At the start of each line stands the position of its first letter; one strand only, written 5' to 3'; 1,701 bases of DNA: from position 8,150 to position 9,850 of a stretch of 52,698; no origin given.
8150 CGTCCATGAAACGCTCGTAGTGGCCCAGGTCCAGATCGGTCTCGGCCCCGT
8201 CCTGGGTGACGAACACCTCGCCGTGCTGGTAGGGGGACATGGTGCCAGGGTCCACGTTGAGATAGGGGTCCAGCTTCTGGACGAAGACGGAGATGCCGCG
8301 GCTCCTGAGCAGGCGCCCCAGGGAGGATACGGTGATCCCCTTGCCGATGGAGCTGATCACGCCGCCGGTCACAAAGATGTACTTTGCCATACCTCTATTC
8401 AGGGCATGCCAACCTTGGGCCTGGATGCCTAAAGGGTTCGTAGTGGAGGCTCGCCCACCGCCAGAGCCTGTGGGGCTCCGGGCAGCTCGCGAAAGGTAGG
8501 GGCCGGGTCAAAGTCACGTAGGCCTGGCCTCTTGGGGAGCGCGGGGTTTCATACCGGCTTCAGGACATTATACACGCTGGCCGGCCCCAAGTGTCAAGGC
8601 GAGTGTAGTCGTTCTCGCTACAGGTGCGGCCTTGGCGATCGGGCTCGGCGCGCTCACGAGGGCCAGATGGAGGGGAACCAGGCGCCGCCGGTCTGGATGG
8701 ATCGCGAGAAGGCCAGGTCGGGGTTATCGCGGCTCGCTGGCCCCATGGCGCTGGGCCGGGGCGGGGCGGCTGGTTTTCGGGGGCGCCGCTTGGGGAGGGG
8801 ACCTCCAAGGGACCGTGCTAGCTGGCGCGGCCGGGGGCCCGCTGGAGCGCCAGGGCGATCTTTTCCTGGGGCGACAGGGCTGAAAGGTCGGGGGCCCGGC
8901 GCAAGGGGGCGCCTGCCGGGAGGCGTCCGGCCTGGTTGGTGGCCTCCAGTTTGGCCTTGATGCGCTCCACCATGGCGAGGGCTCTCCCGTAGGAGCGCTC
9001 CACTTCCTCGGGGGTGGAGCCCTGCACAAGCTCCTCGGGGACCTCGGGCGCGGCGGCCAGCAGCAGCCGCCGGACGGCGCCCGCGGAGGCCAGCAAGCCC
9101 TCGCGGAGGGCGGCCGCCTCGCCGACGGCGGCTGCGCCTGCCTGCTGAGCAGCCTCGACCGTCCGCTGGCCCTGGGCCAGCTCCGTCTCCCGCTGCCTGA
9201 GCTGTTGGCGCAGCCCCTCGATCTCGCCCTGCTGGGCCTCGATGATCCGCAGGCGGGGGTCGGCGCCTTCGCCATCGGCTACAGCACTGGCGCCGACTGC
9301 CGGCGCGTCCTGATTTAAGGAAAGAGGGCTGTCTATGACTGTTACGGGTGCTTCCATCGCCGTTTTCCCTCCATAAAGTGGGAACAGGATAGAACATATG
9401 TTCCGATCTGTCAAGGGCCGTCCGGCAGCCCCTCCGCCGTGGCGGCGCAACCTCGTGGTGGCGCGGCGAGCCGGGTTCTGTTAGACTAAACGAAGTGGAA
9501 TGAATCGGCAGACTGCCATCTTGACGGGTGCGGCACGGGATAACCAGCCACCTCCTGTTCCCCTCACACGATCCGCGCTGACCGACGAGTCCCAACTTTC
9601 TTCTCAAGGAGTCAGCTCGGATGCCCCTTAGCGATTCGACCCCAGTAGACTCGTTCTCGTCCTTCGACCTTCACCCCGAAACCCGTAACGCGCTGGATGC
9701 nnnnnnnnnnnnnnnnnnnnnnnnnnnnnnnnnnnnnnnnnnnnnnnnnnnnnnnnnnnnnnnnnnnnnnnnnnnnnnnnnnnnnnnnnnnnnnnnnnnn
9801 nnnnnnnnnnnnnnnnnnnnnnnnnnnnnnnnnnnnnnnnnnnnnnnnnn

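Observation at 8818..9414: Perfect Cheo-type LexA box inside the spacer of a near-consensus promoter driving an uncharacterised coiled-coil protein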

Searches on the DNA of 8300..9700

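Call 98: search_rna_families(source=window, start=8300, end=9700, threshold=evalue, max_evalue=1)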
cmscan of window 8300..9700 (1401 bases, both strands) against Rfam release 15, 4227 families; matches with E-value up to 1: 0.
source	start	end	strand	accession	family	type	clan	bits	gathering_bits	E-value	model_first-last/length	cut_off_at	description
